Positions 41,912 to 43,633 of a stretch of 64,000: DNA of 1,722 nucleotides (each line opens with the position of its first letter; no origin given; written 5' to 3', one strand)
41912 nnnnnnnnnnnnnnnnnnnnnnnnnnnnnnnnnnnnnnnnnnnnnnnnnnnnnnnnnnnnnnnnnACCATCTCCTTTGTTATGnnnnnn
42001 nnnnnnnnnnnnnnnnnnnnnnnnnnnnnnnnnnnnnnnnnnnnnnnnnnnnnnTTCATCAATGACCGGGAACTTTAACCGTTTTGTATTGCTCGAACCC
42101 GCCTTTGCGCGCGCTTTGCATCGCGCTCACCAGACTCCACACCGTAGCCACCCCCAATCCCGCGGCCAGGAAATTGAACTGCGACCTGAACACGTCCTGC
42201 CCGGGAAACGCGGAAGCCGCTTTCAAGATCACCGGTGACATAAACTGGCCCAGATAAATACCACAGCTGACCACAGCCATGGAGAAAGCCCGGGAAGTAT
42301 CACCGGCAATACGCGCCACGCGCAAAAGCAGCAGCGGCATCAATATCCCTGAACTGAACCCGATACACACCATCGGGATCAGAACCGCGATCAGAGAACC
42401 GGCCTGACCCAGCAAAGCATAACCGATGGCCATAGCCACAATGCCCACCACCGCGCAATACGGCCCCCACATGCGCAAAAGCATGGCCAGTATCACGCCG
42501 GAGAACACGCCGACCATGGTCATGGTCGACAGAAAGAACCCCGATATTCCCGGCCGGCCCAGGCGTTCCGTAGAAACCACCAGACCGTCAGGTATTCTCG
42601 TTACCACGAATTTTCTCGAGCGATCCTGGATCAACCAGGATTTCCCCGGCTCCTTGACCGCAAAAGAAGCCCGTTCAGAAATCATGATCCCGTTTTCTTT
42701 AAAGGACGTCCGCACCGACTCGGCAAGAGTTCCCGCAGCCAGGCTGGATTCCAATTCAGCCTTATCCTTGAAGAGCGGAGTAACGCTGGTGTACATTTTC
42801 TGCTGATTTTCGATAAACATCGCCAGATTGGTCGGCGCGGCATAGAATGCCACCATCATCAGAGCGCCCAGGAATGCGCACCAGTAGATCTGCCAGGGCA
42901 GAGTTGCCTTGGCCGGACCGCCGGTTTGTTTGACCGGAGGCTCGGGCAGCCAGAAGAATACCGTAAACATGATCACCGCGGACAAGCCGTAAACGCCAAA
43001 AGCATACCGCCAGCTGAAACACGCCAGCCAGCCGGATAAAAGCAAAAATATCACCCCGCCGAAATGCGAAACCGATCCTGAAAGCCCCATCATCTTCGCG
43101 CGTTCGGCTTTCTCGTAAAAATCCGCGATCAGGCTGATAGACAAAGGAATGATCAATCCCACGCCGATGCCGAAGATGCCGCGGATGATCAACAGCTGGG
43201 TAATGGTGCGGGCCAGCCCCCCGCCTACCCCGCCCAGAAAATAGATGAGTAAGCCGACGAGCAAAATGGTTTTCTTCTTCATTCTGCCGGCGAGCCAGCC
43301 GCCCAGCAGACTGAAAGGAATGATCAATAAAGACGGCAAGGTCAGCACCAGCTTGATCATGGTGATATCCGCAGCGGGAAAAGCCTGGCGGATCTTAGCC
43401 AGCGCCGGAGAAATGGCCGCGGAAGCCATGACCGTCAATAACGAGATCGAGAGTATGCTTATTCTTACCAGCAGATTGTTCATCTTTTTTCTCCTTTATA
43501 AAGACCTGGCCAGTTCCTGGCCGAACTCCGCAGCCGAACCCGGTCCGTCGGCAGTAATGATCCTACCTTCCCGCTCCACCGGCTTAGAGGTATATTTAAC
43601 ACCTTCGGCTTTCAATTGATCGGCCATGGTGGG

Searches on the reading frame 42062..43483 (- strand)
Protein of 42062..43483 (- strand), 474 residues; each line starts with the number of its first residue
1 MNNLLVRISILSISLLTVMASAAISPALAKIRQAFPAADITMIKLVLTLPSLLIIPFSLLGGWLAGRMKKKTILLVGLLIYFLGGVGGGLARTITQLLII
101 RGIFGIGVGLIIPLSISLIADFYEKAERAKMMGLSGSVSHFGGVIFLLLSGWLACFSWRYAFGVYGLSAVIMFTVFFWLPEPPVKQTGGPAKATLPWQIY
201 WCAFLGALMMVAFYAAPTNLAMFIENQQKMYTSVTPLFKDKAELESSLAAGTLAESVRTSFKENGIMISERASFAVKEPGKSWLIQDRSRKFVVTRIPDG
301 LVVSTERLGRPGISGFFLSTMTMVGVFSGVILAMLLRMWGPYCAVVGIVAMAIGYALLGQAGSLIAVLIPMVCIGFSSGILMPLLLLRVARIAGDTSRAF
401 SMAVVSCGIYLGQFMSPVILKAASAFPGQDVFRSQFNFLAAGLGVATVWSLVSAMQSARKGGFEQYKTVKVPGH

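Call 41: search_protein_families(library=pfam, proteins=[window:42062-43483:-], max_evalue=0.0001)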
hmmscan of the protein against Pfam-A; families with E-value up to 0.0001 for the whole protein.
window:42062-43483:- (474 aa): 2 families
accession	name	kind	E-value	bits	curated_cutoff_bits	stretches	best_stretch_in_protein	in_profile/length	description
PF07690.21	MFS_1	-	4.6e-34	118.3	33.4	1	12-245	3-235/347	Major Facilitator Superfamily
PF00083.30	Sugar_tr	-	4e-09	36.3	22.3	1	58-183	63-195/452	Sugar (and other) transporter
